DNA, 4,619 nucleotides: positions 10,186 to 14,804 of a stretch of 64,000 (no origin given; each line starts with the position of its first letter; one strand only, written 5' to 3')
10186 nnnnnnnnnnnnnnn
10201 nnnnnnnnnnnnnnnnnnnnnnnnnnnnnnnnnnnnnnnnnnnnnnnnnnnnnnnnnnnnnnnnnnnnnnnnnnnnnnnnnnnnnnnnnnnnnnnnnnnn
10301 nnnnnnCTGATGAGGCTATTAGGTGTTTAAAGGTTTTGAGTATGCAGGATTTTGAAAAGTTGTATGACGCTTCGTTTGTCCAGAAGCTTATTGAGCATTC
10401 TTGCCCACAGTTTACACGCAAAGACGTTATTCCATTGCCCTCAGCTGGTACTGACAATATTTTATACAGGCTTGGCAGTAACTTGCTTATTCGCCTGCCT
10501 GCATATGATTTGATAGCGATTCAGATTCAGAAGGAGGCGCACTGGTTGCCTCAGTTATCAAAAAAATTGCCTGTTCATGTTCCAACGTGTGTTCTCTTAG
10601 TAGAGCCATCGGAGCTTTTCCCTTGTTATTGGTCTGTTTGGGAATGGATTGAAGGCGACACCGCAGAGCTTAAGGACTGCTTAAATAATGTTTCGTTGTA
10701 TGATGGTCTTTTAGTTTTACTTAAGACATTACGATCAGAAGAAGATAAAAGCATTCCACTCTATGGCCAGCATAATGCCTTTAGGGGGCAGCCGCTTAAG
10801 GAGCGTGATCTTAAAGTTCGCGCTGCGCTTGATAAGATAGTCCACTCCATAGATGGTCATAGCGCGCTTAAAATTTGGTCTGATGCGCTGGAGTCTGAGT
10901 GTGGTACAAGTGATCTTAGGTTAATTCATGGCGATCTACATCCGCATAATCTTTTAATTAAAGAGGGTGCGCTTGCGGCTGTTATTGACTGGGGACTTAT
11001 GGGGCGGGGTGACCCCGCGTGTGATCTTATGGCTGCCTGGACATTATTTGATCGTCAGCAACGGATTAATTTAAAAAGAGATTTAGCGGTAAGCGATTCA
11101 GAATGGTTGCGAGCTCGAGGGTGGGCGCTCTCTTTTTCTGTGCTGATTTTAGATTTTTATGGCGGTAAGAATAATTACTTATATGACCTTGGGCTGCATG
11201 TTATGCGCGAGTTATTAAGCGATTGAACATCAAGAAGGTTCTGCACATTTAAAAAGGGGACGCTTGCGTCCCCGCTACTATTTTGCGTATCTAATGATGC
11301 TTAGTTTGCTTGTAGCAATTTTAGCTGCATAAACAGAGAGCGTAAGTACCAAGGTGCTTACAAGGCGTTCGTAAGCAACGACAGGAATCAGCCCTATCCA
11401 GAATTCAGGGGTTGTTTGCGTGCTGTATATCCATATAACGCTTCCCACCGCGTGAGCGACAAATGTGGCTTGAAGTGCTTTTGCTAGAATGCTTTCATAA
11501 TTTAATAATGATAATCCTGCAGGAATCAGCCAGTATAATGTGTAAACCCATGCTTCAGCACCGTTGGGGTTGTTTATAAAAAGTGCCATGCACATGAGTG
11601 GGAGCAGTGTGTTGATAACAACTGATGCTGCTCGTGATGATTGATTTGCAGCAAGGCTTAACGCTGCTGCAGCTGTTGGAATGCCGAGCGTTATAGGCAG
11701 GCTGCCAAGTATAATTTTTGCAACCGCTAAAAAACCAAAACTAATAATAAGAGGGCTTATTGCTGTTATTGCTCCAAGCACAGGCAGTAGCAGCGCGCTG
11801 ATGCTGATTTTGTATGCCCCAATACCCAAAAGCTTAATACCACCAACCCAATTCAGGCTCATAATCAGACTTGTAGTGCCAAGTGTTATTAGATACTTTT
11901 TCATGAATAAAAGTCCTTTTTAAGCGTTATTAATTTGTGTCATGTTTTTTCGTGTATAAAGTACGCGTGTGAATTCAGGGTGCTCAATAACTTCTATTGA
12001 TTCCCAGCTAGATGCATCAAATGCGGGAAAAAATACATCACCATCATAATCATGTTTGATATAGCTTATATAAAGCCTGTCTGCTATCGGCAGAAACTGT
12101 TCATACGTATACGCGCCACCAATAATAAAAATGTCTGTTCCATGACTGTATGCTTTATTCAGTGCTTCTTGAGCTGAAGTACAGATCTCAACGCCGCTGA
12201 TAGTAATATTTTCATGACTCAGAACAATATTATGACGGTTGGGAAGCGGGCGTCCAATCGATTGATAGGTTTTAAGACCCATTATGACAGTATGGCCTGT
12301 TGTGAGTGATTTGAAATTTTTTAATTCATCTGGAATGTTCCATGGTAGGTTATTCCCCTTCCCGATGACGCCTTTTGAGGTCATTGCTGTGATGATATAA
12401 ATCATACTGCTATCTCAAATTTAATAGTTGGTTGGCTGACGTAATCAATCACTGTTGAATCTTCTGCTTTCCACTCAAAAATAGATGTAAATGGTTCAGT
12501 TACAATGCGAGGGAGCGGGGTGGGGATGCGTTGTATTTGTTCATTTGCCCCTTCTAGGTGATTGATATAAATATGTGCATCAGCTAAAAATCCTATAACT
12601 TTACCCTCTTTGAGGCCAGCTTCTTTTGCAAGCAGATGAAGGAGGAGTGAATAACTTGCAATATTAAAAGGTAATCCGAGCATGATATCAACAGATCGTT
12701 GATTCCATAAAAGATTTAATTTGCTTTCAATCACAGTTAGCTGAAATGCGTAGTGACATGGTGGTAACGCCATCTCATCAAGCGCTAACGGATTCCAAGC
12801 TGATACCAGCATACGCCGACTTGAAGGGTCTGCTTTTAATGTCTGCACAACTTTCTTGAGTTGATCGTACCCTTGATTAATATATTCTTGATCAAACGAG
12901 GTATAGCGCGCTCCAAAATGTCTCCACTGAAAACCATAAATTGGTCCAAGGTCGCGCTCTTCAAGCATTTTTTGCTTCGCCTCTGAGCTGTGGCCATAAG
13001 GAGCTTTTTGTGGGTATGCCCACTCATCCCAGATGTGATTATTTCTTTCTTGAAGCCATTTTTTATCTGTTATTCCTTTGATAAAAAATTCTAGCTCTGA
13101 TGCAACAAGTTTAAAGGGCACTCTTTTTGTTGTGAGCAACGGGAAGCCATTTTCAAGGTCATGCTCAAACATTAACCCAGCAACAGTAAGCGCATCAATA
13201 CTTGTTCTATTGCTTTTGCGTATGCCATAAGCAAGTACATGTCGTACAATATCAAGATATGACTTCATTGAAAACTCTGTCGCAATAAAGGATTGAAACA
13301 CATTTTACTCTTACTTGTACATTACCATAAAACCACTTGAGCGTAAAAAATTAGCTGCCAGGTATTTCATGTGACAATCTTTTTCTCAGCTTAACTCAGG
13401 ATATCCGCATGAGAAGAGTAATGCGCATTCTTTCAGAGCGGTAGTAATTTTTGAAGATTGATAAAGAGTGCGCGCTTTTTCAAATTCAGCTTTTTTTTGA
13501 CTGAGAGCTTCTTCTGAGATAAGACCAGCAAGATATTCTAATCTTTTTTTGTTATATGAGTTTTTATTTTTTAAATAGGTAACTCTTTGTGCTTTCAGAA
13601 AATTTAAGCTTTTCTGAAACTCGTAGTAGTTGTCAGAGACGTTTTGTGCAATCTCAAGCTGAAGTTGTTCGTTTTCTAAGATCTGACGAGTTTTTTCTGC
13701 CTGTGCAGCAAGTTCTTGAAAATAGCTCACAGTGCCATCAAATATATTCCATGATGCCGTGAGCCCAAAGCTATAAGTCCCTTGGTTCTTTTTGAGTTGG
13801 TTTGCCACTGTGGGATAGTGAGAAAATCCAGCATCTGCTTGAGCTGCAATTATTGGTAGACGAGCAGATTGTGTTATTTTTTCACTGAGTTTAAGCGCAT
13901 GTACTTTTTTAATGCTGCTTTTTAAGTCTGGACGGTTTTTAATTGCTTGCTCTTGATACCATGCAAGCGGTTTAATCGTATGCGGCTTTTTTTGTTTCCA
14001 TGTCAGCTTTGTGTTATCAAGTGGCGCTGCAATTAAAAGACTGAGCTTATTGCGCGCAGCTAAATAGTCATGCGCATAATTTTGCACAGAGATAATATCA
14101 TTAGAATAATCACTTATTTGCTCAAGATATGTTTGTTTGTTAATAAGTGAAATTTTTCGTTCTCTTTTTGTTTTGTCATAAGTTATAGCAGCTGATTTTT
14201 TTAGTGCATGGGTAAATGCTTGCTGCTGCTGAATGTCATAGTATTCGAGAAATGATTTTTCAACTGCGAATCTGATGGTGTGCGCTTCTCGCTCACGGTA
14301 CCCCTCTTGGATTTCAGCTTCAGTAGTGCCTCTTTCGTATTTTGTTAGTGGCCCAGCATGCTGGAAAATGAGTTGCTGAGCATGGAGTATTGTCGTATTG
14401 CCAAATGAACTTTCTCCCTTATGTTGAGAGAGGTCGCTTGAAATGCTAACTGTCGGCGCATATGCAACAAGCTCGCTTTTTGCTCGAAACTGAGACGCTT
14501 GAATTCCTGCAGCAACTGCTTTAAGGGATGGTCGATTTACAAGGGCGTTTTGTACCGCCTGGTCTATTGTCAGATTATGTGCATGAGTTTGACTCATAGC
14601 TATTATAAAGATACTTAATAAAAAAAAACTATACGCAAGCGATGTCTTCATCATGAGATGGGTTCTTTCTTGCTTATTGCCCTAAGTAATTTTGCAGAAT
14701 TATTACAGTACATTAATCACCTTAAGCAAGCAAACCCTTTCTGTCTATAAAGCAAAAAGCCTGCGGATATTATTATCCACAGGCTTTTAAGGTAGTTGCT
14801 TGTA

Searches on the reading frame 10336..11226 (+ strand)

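Call 7: search_protein_families(library=ncbifam, proteins=[window:10336-11226:+], max_evalue=0.001)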
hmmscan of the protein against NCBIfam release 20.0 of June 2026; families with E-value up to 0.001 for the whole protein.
window:10336-11226:+ (296 aa): 9 families
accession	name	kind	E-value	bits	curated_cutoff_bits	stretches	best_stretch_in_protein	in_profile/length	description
NF033068.1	APH_3p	equivalog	1.9e-08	34.1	205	1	64-236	50-217/255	APH(3') family aminoglycoside O-phosphotransferase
NF012158.1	macrolide_MphE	exception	1.9e-07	30.6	640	1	195-241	189-236/294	Mph(E) family macrolide 2'-phosphotransferase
NF000241.1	MPH_3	exception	3.9e-07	29.7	500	1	195-241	189-236/293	Mph(E)/Mph(G) family macrolide 2'-phosphotransferase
TIGR02721.1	ycfN_thiK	equivalog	4e-07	29.4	299.45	1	99-242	64-194/256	thiamine kinase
NF033059.2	APH_3p_I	exception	2.7e-06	27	400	1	118-239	113-233/267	APH(3')-I family aminoglycoside O-phosphotransferase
NF000076.3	APH_2pp_Ie_IVa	exception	1.8e-05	24.2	600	1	10-107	4-100/301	APH(2'')-Ie/IVa family aminoglycoside O-phosphotransferase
NF000240.1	macrolide_MphC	exception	0.0001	21.9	550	1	182-241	179-240/299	Mph(C) family macrolide 2'-phosphotransferase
NF007620.0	PRK10271.1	equivalog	0.00012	21.8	206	1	194-251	161-218/274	thiamine kinase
TIGR01982.1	UbiB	equivalog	0.00082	18.1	487.55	0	196-226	277-307/436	2-polyprenylphenol 6-hydroxylase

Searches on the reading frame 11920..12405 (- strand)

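Call 7: search_protein_families(library=ncbifam, proteins=[window:11920-12405:-], max_evalue=0.001)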
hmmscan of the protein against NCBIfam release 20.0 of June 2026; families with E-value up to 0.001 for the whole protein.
window:11920-12405:- (161 aa): 30 families (the best 25 are shown)
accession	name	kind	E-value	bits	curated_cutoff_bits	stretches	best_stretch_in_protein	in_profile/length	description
NF008037.0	PRK10769.1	equivalog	8.7e-37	126.5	168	1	1-137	2-137/160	type 3 dihydrofolate reductase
NF000055.3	trim_DfrA12_A21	exception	1.1e-35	122.9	330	1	2-154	8-164/165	DfrA12/DfrA21 family trimethoprim-resistant dihydrofolate reductase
NF000019.2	trim_DfrA3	exception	8.9e-34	116.7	350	1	2-150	3-151/162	trimethoprim-resistant dihydrofolate reductase DfrA3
NF000332.1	trim_DfrDGK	exception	2.7e-33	115.1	300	1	2-139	2-139/161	DfrD/DfrG/DfrK family trimethoprim-resistant dihydrofolate reductase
NF040541.1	trim_DfrE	exception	8.6e-33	113.3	347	1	2-135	3-136/157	trimethoprim-resistant dihydrofolate reductase DfrE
NF000053.2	trim_DfrA12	exception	3.1e-32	111.6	360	1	2-154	8-164/165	trimethoprim-resistant dihydrofolate reductase DfrA12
NF000143.1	trim_DfrG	exception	1.6e-31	109.2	365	1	3-137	4-138/165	trimethoprim-resistant dihydrofolate reductase DfrG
NF000159.1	trim_DfrD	exception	3.6e-31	108.3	350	1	2-139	7-144/166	trimethoprim-resistant dihydrofolate reductase DfrD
NF041386.1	dihyfolred_HdrA_Halo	equivalog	5.5e-31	107.5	300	1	5-149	6-154/158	dihydrofolate reductase HdrA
NF000333.1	trim_DfrF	exception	2e-30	105.8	320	1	1-155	1-158/164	trimethoprim-resistant dihydrofolate reductase DfrF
NF000155.1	trim_DfrC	exception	4e-30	104.8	350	1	3-140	4-138/161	trimethoprim-sensitive dihydrofolate reductase DfrC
NF000012.1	trim_DfrI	exception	3.1e-29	101.8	400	1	2-134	28-164/191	trimethoprim-resistant dihydrofolate reductase DfrI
NF033851.1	trim_DfrA35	exception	2.1e-27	95.8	360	1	1-135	1-140/170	trimethoprim-resistant dihydrofolate reductase DfrA35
NF033473.1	trim_sens_DfrEf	exception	4.9e-26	91.5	350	1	1-143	1-145/164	trimethoprim-sensitive dihydrofolate reductase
NF000006.2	trim_DfrA26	exception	8.3e-24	84.7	350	1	3-135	20-158/183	trimethoprim-resistant dihydrofolate reductase DfrA26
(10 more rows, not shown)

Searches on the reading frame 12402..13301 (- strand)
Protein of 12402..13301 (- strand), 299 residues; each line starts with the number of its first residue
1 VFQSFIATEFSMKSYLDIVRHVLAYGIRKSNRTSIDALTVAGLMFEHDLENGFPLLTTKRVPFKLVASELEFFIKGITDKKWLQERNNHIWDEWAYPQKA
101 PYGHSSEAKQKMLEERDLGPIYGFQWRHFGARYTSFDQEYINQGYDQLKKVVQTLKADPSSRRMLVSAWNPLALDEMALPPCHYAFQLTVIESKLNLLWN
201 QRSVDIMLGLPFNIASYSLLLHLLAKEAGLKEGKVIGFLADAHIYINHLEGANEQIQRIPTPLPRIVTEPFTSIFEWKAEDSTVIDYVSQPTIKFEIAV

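Call 7: search_protein_families(library=ncbifam, proteins=[window:12402-13301:-], max_evalue=0.001)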
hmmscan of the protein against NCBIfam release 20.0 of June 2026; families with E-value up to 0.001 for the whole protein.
window:12402-13301:- (299 aa): 8 families
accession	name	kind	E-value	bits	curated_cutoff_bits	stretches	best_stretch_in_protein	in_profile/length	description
TIGR03284.1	thym_sym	equivalog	5e-88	295.1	108.35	1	13-299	1-296/296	thymidylate synthase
NF002497.0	PRK01827.1-3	equivalog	1.1e-87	293.7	327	1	12-299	1-264/264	thymidylate synthase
NF002496.0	PRK01827.1-2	equivalog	4e-87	292.3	325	2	117-299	143-318/318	thymidylate synthase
NF002499.0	PRK01827.1-5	equivalog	1.1e-75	254.2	405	1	12-299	1-264/264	thymidylate synthase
NF010393.0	PRK13821.1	equivalog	1e-49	169.3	576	2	142-267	152-279/323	thymidylate synthase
NF002495.0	PRK01827.1-1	equivalog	1.2e-43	149.7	327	1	15-299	8-279/279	thymidylate synthase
NF002498.0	PRK01827.1-4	equivalog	2.4e-32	112.4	427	1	12-298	1-282/283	thymidylate synthase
TIGR03283.1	thy_syn_methano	equivalog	9.9e-13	48.1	174.55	1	129-247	83-195/201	thymidylate synthase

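Call 13: find_related_loci(query=window:12402-13301:-, collection=genome_contigs, flank=10000)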
Query window:12402-13301:- (299 aa) in genome_contigs; peptide patterns used: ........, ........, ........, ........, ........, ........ (x = any residue, [..] = any of these).
600 stretches matched a pattern (row limit reached: there are more); 547 encode a relative of the query (tblastn E <= 1e-3); the best 80 are kept; 80 distinct loci.
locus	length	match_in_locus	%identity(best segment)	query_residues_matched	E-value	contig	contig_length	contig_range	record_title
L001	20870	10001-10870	76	12-299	2e-156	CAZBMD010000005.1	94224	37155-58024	MAG TPA_asm: uncultured Pseudomonadota bacterium isolate SRP286056_co2_83 genome assembly, contig: NODE_218_length_94224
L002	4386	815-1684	73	12-299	8e-155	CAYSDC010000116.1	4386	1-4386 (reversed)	MAG TPA_asm: uncultured Pseudomonadota bacterium isolate SRP285395_co2_342 genome assembly, contig: NODE_31838_length_43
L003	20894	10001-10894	70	4-299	1e-149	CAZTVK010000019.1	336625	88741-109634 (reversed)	MAG TPA_asm: uncultured Methanosarcinales archaeon isolate binchicken_co165_273 genome assembly, contig: k141_2390770, w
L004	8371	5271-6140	71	12-299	8e-149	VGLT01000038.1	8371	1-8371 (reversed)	MAG: Candidatus Uhrbacteria bacterium isolate M_DeepCast_50m_m1_090 M_DeepCast_50m_m1_090_Ga0194121_10015598, whole geno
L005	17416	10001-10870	71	12-299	2e-146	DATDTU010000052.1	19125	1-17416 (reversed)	MAG TPA_asm: Patescibacteria group bacterium isolate SMAG_U8039 k141_402592, whole genome shotgun sequence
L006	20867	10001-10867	71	11-299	3e-146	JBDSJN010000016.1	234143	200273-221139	MAG: Patescibacteria group bacterium isolate cluster1_bin.323 k127_14322009, whole genome shotgun sequence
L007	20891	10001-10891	69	5-299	1e-145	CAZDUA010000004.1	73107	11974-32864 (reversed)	MAG TPA_asm: uncultured Methanosarcinales archaeon isolate binchicken_co165_291 genome assembly, contig: k141_2043760, w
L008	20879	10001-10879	71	9-299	2e-145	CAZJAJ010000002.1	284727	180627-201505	MAG TPA_asm: uncultured Methanosarcinales archaeon isolate SRP334346_co1_96 genome assembly, contig: NODE_38_length_2847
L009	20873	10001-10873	69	11-299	3e-145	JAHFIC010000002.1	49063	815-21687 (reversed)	MAG: Candidatus Magasanikiibacteriota bacterium isolate nzgw353 NODE_409_length_49064_cov_2.946979, whole genome shotgun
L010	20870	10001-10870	69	12-299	5e-145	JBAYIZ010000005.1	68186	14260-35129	MAG: Candidatus Magasanikiibacteriota bacterium isolate SO_2016_GW1_43 scaffold00873_OW334_2016, whole genome shotgun se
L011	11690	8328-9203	70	10-299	6e-145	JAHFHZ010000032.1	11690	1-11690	MAG: Candidatus Magasanikiibacteriota bacterium isolate nzgw350 NODE_7908_length_11691_cov_3.908643, whole genome shotgu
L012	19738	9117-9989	69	11-299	2e-144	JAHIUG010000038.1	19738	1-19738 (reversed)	MAG: Patescibacteria group bacterium isolate MM_PC_MetaG.mb.242 MM_PC_MetaG.mb.242_k141_660310, whole genome shotgun seq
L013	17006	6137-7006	70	12-299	7e-144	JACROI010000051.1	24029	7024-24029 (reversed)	MAG: Candidatus Magasanikbacteria bacterium isolate NC_groundwater_1957_Pr3_S-0.2um_43_6 scaffold_439104, whole genome s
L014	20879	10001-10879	68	9-299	5e-144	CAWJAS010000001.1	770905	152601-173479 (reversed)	MAG: Candidatus Magasanikbacteria bacterium isolate MFD04716.bin.1.126 genome assembly, contig: contig_41330, whole geno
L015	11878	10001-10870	70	12-299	5e-144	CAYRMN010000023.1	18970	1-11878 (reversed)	MAG TPA_asm: uncultured Gammaproteobacteria bacterium isolate SRP170004_co1_61 genome assembly, contig: NODE_4468_length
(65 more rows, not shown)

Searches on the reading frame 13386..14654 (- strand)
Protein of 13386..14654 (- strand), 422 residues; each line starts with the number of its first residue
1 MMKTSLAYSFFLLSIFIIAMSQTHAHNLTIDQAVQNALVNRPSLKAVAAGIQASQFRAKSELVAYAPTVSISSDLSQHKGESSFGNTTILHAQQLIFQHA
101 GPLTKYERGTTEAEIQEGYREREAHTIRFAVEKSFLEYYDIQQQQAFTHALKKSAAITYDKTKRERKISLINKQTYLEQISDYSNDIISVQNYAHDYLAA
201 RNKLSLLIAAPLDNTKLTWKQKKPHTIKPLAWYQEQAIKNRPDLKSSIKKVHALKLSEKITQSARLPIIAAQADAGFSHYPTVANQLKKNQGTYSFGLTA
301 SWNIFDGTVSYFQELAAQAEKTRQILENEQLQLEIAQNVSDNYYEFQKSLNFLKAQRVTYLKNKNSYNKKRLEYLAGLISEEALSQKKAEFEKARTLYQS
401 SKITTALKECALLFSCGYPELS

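Call 7: search_protein_families(library=ncbifam, proteins=[window:13386-14654:-], max_evalue=0.001)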
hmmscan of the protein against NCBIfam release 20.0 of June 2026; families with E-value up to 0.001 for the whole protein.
window:13386-14654:- (422 aa): 2 families
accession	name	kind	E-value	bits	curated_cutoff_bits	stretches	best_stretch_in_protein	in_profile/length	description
TIGR01844.1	type_I_sec_TolC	subfamily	8.7e-14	51.3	225.15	1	27-411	2-392/414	TolC family outer membrane protein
TIGR01845.1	outer_NodT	subfamily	1.6e-05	23.9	210.05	1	30-397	59-438/460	efflux transporter outer membrane subunit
